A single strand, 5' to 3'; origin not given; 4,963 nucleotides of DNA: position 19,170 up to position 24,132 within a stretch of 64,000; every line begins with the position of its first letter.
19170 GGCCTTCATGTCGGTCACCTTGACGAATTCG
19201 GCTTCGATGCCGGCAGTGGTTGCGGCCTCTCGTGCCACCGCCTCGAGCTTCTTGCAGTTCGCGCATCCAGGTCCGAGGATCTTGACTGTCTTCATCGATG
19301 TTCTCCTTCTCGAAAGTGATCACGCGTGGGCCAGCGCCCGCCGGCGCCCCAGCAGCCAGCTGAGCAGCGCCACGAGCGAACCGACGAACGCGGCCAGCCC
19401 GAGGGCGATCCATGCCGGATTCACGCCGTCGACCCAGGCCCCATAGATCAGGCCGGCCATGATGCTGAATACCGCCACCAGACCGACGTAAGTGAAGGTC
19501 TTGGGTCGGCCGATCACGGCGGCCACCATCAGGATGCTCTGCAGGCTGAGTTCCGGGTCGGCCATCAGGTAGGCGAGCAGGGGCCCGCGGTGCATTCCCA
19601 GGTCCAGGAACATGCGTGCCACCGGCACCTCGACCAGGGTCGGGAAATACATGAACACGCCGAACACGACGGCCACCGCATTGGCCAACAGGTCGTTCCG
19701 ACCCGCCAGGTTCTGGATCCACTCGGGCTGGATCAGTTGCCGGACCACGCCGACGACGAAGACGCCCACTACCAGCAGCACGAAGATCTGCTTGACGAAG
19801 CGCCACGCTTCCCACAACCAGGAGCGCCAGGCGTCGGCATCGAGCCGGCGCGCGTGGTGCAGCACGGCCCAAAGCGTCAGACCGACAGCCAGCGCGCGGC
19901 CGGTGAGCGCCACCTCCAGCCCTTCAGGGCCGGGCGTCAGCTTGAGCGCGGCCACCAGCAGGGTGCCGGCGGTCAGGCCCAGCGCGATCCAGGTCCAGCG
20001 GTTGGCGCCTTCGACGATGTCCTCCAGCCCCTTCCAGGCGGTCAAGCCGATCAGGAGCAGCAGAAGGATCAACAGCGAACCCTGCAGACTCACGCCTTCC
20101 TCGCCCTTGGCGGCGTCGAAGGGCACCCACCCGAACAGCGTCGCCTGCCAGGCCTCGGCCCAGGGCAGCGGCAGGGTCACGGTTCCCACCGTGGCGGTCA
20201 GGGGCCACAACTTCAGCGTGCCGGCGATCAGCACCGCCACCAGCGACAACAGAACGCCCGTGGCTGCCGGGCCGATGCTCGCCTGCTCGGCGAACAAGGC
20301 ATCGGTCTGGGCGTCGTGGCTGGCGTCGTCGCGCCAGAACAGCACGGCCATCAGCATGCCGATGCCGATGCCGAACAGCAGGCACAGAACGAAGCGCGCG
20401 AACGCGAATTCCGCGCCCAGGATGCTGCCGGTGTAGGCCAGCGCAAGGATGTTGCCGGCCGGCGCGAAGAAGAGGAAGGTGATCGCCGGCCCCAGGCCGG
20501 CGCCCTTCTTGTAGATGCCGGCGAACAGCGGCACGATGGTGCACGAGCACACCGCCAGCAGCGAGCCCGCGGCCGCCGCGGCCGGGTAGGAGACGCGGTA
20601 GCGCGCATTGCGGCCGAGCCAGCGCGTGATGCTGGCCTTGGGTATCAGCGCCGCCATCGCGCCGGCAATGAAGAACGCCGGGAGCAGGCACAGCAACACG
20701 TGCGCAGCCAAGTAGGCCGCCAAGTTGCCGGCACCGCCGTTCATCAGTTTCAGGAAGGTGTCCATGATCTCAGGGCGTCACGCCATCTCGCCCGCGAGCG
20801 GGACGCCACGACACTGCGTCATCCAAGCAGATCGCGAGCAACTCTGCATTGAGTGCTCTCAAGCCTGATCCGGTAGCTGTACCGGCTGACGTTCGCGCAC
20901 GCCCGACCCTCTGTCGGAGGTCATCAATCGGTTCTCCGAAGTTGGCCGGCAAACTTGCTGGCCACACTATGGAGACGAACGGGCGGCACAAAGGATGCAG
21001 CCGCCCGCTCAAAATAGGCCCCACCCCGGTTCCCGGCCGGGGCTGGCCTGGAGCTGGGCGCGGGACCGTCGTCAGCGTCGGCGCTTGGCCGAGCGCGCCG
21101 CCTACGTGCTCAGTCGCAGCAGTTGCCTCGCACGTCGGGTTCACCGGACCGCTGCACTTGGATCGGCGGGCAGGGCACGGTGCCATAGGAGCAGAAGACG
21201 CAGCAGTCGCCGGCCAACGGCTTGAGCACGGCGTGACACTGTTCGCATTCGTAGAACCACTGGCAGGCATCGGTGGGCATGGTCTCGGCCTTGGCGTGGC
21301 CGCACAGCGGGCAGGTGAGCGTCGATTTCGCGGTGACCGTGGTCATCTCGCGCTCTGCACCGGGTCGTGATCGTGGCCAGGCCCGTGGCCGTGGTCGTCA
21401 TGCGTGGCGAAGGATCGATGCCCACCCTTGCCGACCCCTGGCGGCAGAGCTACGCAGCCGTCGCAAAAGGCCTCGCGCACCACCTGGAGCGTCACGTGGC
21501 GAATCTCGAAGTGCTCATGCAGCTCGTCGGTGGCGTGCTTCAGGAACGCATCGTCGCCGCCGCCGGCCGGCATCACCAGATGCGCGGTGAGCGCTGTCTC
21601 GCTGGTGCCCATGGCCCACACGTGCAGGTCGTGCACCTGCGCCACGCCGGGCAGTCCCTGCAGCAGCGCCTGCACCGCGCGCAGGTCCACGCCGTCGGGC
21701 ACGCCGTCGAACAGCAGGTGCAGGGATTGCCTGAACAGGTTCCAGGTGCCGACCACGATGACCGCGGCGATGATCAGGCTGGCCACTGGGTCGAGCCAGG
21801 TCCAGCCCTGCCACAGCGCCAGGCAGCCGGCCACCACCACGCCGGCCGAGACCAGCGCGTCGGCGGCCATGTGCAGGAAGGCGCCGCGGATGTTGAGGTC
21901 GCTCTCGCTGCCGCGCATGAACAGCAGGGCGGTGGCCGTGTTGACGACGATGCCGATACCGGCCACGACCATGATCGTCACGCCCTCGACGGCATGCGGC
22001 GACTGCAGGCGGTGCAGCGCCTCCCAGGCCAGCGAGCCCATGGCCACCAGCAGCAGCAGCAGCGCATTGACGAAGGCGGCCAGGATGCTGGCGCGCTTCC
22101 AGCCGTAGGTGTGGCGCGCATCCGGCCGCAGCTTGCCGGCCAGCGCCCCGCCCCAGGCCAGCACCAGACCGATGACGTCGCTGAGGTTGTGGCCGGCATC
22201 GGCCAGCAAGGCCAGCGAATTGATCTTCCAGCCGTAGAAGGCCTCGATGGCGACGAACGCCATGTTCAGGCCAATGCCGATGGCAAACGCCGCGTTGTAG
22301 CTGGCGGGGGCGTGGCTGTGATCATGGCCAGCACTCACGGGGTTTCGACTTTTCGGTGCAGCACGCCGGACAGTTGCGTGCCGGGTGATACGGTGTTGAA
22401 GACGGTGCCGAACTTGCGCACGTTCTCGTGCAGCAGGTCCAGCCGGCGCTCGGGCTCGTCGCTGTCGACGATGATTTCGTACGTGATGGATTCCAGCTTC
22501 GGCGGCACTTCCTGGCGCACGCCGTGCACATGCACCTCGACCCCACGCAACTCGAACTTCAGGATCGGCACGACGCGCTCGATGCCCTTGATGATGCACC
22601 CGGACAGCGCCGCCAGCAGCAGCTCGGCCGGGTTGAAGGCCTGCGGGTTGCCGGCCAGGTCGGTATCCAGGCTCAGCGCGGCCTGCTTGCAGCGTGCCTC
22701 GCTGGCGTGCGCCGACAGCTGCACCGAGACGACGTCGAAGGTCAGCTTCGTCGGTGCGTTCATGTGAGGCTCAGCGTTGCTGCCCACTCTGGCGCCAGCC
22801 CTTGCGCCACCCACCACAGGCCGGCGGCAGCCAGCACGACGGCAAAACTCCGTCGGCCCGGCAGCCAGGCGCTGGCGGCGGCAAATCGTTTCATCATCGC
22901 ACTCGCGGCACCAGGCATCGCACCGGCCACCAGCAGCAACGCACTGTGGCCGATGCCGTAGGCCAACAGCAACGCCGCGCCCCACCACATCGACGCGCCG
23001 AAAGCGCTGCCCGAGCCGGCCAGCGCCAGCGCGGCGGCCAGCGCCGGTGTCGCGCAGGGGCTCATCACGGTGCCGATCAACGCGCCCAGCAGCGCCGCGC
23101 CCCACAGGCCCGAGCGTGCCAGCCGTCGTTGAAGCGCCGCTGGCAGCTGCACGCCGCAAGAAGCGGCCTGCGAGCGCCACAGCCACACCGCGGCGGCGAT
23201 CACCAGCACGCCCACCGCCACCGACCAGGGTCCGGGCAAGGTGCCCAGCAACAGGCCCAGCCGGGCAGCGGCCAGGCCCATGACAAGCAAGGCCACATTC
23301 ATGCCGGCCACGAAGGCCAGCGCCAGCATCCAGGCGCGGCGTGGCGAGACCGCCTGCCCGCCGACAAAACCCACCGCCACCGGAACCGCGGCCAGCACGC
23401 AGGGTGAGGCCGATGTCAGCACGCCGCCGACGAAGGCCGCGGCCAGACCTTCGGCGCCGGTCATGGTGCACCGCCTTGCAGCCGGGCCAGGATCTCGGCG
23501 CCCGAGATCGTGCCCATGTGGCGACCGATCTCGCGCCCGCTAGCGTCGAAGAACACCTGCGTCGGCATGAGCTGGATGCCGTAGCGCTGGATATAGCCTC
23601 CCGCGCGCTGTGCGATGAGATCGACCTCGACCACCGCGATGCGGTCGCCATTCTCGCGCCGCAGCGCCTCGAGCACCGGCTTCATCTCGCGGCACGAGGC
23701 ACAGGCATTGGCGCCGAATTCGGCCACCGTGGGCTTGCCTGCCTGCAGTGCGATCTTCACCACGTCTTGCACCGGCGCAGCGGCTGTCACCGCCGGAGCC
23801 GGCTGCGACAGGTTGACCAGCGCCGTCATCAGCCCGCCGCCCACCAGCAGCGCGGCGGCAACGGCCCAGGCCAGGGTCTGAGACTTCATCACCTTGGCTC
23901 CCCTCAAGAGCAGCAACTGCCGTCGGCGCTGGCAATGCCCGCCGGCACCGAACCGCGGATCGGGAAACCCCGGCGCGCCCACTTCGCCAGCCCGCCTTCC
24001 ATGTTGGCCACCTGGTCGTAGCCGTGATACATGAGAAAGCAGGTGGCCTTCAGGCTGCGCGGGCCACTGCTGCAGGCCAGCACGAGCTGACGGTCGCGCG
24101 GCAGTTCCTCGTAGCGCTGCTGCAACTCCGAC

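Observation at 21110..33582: SoxB-less Sox module wired to rhodaneses, thioredoxins, CcdA, permeases and a metal exporter, all on one strand: candidate undescribed periplasmic sulfane-sulfur/thiol relay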

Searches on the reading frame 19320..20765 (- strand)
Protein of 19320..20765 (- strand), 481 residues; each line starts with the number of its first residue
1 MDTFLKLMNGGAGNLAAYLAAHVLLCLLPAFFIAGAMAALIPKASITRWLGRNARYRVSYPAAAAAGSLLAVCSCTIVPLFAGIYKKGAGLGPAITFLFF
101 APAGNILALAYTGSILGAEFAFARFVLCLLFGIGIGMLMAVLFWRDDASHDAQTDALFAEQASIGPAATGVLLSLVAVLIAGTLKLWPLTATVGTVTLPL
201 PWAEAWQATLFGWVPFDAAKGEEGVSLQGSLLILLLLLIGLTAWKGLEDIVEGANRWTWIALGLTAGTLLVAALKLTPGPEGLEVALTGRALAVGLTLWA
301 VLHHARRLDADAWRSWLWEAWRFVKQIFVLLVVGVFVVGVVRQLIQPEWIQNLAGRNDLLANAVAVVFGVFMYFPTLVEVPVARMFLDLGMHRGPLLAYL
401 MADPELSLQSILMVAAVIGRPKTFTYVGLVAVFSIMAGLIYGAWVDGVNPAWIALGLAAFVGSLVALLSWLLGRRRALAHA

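Call 9: search_protein_families(library=pfam, proteins=[window:19320-20765:-], max_evalue=0.01)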
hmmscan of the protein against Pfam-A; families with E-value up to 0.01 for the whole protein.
window:19320-20765:- (481 aa): 1 family
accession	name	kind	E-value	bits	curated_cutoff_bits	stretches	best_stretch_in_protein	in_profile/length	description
PF03773.19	ArsP_1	-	1.8e-67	228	32.3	1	12-442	5-293/294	Predicted permease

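Call 65: search_protein_families(library=ncbifam, proteins=[window:19320-20765:-], max_evalue=0.001)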
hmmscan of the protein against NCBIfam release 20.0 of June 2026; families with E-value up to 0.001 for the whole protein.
window:19320-20765:- (481 aa): 2 families
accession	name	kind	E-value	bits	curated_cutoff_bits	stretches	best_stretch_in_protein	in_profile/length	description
NF033936.1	CuZnOut_SO0444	equivalog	1.7e-27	96.5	300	2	316-446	186-314/351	SO_0444 family Cu/Zn efflux transporter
NF040736.1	efflux_SaoE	equivalog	3e-20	72.8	325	2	27-140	22-133/352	efflux transporter SaoE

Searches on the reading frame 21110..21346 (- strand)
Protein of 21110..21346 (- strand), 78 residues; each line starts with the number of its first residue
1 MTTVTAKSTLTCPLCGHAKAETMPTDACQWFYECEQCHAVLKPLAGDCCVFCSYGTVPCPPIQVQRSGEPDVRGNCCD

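Call 9: search_protein_families(library=pfam, proteins=[window:21110-21346:-], max_evalue=0.01)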
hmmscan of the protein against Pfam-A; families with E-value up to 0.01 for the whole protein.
window:21110-21346:- (78 aa): 0 families

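Call 11: search_protein_families(library=ncbifam, proteins=[window:21110-21346:-], max_evalue=0.01)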
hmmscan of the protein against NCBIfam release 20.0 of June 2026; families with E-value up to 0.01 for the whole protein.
window:21110-21346:- (78 aa): 1 family
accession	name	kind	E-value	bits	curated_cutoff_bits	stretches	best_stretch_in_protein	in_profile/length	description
NF041374.1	GDCCVxC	domain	9.4e-32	109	40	1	8-64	1-57/58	GDCCVxC domain-containing (seleno)protein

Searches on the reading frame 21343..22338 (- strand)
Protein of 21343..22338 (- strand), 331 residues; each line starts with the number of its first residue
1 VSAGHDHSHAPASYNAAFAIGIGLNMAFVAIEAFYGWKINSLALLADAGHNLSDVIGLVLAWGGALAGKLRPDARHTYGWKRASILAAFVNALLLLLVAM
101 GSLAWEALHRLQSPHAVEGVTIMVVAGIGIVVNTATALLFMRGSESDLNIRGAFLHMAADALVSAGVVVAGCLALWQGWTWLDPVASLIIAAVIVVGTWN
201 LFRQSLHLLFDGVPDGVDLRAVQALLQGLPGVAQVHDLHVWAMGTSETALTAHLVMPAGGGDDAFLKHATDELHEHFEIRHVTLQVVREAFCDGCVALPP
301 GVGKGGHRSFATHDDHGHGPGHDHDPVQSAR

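Call 65: search_protein_families(library=ncbifam, proteins=[window:21343-22338:-], max_evalue=0.001)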
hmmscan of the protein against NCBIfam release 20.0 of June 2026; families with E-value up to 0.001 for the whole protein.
window:21343-22338:- (331 aa): 9 families
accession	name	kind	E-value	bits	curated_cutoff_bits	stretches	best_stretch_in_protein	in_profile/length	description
TIGR01297.1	CDF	superfamily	1.7e-74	250.6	82.35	1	17-288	4-282/285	cation diffusion facilitator family transporter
NF002923.0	PRK03557.1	equivalog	2.4e-58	197.9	408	1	5-287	7-290/313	CDF family zinc transporter ZitB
NF033827.1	CDF_efflux_DmeF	equivalog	7.1e-32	111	250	2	145-286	173-308/309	CDF family Co(II)/Ni(II) efflux transporter DmeF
NF052621.1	MngEfTpMntE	equivalog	1e-18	67.8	500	1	34-259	21-249/293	manganese efflux transporter MntE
NF052602.1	Zn_efflux_Cdf31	equivalog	1.8e-15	57.2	460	1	19-282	11-283/299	CDF family zinc efflux transporter Cdf31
NF050169.1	CatEfflxFieF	equivalog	2.1e-13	50.1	420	1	36-246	25-237/282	cation efflux pump FieF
NF033615.1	CDF_MamM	equivalog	1.7e-12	47.2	350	1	17-245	11-242/290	magnetosome biogenesis CDF transporter MamM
NF007064.0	PRK09509.1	equivalog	3.9e-10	39.2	447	1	24-246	19-242/300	CDF family cation-efflux transporter FieF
NF033616.1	CDF_MamB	equivalog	5.7e-10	39.1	350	1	22-245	13-237/284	magnetosome biogenesis CDF transporter MamB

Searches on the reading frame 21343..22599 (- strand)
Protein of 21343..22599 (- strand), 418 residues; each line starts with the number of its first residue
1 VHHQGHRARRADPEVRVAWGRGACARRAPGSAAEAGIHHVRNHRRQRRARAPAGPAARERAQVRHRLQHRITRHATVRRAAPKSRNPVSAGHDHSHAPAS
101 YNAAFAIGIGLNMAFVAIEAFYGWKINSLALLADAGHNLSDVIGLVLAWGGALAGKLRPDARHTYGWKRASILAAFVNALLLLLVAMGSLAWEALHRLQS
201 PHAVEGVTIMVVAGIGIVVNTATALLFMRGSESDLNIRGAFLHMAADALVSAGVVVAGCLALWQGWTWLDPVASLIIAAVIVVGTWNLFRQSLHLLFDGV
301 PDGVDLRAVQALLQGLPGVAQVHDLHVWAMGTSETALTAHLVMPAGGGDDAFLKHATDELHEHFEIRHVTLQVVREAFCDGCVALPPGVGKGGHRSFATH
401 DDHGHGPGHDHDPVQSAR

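Call 6: search_protein_families(library=pfam, proteins=[window:21343-22599:-], max_evalue=0.01)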
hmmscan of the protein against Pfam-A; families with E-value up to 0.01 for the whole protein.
window:21343-22599:- (418 aa): 2 families
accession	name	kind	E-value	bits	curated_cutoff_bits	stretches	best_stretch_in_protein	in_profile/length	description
PF01545.26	Cation_efflux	-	2.8e-39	135.4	26.6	1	107-296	3-197/198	Cation efflux family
PF16916.11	ZT_dimer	-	2.7e-12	47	26.7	1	301-373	1-75/78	Dimerisation domain of Zinc Transporter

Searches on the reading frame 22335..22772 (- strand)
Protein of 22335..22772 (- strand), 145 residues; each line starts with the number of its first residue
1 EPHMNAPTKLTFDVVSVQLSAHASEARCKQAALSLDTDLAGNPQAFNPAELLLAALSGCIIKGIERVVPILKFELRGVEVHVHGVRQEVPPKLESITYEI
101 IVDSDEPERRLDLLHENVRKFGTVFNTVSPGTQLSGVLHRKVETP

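Call 6: search_protein_families(library=pfam, proteins=[window:22335-22772:-], max_evalue=0.01)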
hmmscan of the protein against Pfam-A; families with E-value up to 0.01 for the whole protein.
window:22335-22772:- (145 aa): 1 family
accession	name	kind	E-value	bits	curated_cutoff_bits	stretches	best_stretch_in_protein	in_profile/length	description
PF02566.24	OsmC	-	1.1e-12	48.6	27.5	1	41-133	1-96/100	OsmC-like protein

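Call 11: search_protein_families(library=ncbifam, proteins=[window:22335-22772:-], max_evalue=0.01)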
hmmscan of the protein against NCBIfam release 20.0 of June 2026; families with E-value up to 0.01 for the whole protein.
window:22335-22772:- (145 aa): 2 families
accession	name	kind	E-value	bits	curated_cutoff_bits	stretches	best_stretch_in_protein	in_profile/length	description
NF041052.1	OsmC_like_Se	domain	0.00011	22.2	95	1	13-130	5-132/144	OsmC-related (seleno)protein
TIGR03563.1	perox_SACOL1771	subfamily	0.0095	15.9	166.15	0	31-85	26-80/138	SACOL1771 family peroxiredoxin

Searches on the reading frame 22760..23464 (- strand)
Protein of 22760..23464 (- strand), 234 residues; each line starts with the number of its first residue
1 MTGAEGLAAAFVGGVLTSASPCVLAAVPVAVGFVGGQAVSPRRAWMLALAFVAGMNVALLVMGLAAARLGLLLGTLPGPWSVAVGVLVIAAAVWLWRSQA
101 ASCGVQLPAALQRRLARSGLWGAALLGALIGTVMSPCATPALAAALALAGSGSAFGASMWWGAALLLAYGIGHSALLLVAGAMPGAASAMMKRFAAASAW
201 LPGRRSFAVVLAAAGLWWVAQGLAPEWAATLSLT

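Call 6: search_protein_families(library=pfam, proteins=[window:22760-23464:-], max_evalue=0.01)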
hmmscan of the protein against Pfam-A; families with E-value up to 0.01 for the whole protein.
window:22760-23464:- (234 aa): 1 family
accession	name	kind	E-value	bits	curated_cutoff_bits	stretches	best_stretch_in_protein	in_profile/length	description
PF02683.22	DsbD_TM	-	2.4e-18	66.7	27.1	1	8-220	6-216/219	Cytochrome C biogenesis protein transmembrane domain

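Call 11: search_protein_families(library=ncbifam, proteins=[window:22760-23464:-], max_evalue=0.01)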
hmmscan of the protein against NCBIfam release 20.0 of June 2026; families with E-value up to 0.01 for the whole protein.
window:22760-23464:- (234 aa): 3 families
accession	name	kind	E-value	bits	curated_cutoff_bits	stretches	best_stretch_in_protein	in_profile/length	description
NF001419.0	PRK00293.1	subfamily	9.6e-12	44.2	330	1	8-222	173-385/574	protein-disulfide reductase DsbD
NF040495.1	tranport_ArsG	equivalog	1.3e-08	34.5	200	1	7-220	7-222/225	aromatic aminobenezylarsenical efflux permease ArsG family transporter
NF045694.1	seleno_TsoB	exception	6.9e-08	31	805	1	7-180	185-355/572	rhodanese/DsbD fusion-like selenoprotein TsoB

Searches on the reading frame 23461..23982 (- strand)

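Call 6: search_protein_families(library=pfam, proteins=[window:23461-23982:-], max_evalue=0.01)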
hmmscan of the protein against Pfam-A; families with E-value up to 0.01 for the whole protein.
window:23461-23982:- (173 aa): 2 families
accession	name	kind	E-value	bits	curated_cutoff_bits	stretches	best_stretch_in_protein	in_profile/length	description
PF00085.26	Thioredoxin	-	2.3e-10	40.8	23.5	1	80-166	16-99/103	Thioredoxin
PF13098.12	Thioredoxin_2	-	1.8e-08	35.1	27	1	79-168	2-104/104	Thioredoxin-like domain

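Call 11: search_protein_families(library=ncbifam, proteins=[window:23461-23892:-], max_evalue=0.01)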
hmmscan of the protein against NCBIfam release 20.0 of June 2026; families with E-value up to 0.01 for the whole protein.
window:23461-23892:- (143 aa): 11 families
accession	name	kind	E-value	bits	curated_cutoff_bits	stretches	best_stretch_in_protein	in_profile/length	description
TIGR01068.1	thioredoxin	equivalog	1.1e-09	38.4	96.8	1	48-136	10-95/101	thioredoxin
NF045694.1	seleno_TsoB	exception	7.5e-09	34.2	805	1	9-122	430-550/572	rhodanese/DsbD fusion-like selenoprotein TsoB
NF008229.0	PRK10996.1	equivalog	1.1e-07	31.6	125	1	43-129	43-126/141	thioredoxin TrxC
NF006898.0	PRK09381.1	equivalog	3.7e-05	24.1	138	1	49-130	18-96/109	thioredoxin TrxA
TIGR01126.1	pdi_dom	equivalog_domain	6.9e-05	23.1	107.2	1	47-130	9-93/105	protein disulfide-isomerase domain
NF041202.1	StoA_CxxC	exception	0.0001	22.2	210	1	4-95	3-95/163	endospore biogenesis thiol-disulfide oxidoreductase StoA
NF047696.1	ThlDiSintTplARhiz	equivalog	0.00078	19.3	230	1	35-92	80-138/219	thiol:disulfide interchange protein TlpA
NF001419.0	PRK00293.1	subfamily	0.0012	17.6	330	1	34-139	459-570/574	protein-disulfide reductase DsbD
TIGR00385.1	dsbE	subfamily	0.0013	18.4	123.15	1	23-96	33-104/173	DsbE family thiol:disulfide interchange protein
NF047697.1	ThioredTrxAClost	equivalog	0.0022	18.1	140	1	49-102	14-67/105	thioredoxin TrxA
TIGR00411.1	redox_disulf_1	equivalog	0.0053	16.8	92.75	1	59-114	6-59/82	MJ0307 family thioredoxin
